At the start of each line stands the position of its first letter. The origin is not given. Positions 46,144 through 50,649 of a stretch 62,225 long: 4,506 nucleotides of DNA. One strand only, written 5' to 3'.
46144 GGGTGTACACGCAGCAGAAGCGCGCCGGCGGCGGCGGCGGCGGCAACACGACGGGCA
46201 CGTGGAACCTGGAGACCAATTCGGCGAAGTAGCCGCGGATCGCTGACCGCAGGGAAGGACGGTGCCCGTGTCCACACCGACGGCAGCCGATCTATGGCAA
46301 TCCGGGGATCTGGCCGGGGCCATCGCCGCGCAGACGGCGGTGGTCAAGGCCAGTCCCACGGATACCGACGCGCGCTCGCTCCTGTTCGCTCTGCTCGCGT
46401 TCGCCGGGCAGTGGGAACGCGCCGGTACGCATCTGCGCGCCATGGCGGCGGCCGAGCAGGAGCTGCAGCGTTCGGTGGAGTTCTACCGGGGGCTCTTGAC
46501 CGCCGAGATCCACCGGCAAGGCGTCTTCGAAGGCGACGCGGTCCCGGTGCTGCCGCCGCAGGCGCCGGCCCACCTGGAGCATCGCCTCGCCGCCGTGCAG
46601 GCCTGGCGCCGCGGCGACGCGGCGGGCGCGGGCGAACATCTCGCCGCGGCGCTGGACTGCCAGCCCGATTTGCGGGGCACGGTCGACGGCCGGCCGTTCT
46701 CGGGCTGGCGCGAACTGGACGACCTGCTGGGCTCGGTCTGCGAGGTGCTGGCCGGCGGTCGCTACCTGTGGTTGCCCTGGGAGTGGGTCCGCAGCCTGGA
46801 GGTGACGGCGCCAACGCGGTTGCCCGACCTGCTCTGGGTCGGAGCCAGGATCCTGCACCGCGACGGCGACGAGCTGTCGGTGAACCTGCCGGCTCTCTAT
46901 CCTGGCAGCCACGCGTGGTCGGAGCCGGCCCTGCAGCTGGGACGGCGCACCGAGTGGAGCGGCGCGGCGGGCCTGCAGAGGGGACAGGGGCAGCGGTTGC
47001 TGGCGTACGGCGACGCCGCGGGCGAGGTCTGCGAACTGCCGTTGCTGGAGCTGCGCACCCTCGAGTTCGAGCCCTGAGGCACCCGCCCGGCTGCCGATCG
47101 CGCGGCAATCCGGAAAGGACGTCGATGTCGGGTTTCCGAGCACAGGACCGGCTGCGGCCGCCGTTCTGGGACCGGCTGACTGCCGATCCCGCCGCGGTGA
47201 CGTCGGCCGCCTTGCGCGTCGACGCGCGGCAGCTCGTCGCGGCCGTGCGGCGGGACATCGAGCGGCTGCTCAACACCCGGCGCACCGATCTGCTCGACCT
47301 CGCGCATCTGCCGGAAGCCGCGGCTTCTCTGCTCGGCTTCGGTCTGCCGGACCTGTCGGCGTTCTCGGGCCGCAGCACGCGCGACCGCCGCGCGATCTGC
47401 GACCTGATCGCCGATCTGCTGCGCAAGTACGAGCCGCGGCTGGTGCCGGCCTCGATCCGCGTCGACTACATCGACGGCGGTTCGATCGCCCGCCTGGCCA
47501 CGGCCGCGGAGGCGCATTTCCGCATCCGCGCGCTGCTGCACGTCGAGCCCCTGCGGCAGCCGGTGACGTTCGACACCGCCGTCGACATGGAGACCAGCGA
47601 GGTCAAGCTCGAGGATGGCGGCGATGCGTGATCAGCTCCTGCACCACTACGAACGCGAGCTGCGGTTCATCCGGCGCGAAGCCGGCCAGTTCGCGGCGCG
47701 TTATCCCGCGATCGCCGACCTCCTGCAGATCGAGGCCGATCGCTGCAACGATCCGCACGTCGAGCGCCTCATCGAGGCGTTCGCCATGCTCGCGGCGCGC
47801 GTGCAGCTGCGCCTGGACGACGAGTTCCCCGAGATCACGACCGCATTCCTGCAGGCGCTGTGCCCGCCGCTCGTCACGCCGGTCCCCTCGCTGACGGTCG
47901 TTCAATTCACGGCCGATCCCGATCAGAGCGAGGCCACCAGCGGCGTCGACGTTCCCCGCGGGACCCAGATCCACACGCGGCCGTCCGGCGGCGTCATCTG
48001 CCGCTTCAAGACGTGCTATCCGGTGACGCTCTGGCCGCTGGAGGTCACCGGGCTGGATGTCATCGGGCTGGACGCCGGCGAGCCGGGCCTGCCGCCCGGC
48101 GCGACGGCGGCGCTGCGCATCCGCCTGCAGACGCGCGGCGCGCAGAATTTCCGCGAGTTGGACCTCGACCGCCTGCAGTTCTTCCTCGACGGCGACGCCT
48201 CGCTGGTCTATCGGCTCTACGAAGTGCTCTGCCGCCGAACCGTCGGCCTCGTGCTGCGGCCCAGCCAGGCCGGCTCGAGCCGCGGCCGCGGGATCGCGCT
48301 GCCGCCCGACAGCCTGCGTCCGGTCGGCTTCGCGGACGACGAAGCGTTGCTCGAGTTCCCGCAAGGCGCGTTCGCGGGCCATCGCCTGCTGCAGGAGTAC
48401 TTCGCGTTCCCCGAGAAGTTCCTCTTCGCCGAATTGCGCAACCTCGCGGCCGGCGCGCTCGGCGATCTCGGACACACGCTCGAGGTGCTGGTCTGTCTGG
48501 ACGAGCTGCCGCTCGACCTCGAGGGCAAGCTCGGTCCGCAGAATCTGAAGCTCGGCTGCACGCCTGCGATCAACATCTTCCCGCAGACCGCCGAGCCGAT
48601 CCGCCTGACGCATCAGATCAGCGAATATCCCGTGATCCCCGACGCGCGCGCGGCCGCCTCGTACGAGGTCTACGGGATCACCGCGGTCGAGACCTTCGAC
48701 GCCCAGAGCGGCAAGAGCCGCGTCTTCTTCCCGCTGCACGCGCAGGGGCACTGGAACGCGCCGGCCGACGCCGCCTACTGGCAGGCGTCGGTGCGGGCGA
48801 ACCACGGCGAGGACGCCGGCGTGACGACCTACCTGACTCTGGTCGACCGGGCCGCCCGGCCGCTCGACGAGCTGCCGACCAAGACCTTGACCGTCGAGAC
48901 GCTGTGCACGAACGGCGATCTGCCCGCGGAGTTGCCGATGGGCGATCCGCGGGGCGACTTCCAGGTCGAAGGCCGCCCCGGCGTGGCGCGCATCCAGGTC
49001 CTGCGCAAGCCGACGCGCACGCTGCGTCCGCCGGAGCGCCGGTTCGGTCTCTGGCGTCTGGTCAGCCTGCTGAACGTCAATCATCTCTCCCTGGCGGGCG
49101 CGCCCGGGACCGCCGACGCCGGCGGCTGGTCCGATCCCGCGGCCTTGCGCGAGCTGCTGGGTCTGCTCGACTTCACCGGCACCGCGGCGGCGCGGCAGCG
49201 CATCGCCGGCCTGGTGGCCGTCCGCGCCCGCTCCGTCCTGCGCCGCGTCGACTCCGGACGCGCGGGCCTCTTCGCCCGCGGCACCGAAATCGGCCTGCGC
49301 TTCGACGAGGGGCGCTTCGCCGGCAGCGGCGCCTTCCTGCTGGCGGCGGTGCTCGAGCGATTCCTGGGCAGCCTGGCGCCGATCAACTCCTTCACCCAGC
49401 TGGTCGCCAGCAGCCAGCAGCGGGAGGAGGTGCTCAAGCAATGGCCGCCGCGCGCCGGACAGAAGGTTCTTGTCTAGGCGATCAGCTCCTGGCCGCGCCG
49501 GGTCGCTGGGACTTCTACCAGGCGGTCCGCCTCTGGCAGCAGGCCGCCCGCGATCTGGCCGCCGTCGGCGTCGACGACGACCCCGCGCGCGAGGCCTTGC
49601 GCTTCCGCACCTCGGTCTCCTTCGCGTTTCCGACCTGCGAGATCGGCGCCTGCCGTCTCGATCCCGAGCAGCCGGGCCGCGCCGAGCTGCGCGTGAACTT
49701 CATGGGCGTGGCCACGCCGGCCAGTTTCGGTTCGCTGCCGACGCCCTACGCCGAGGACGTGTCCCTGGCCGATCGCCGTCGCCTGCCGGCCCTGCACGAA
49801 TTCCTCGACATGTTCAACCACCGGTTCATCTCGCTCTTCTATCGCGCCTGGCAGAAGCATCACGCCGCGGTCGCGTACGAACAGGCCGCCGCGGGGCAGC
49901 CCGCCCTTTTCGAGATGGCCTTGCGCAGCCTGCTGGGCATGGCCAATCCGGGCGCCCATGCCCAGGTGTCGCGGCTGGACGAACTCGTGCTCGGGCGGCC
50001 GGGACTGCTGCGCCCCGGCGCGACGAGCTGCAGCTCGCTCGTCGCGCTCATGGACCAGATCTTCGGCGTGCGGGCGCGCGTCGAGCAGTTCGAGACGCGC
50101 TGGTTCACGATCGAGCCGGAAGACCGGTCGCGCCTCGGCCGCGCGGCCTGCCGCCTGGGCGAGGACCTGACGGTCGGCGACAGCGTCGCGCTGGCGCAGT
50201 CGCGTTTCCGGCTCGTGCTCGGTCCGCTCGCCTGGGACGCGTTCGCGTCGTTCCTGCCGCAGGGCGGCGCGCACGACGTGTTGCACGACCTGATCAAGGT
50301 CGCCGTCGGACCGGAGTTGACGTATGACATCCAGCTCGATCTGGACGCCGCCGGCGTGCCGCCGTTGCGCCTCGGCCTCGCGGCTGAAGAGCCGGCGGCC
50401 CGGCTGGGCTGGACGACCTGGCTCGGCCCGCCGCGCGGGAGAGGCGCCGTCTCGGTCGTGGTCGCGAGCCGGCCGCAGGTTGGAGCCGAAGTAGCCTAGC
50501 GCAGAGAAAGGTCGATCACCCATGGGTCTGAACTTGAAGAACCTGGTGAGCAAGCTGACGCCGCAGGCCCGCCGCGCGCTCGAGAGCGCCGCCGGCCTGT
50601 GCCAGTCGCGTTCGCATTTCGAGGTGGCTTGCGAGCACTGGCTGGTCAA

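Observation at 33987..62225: Complete T6SS tail/baseplate-wedge locus with no visible tssJ, tssK, tssL or tssM, but a membrane-anchored FHA module instead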

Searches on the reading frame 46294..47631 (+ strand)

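Call 4: search_protein_families(library=pfam, proteins=[window:46294-47631:+], max_evalue=0.01)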
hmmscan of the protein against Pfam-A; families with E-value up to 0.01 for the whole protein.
window:46294-47631:+ (445 aa): 1 family
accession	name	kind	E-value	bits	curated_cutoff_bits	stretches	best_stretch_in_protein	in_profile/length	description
PF04965.19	GPW_gp25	-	4.7e-15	55.6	27.2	1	313-419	2-95/96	Baseplate wedge protein gp25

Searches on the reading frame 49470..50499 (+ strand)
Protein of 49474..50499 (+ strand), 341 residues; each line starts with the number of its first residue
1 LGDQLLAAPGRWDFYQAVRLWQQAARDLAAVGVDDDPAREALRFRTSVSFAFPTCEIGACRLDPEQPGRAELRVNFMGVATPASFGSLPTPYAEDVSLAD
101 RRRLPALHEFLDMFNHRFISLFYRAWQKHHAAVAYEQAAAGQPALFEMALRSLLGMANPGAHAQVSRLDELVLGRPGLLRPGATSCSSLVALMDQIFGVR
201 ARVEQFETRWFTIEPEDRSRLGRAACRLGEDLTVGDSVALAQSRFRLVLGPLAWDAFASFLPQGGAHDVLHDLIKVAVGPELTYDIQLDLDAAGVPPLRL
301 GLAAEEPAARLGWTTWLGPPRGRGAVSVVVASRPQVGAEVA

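Call 4: search_protein_families(library=pfam, proteins=[window:49470-50327:+], max_evalue=0.01)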
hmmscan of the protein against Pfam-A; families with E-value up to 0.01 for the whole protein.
window:49470-50327:+ (285 aa): 0 families

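Call 15: search_protein_families(library=pfam, proteins=[window:49474-50499:+], max_evalue=0.01)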
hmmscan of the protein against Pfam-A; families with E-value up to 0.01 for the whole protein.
window:49474-50499:+ (341 aa): 1 family
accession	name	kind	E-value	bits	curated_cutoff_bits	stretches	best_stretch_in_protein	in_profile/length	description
PF06996.16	T6SS_TssG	-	1.3e-81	274.7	24.6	1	9-318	2-304/304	Type VI secretion, TssG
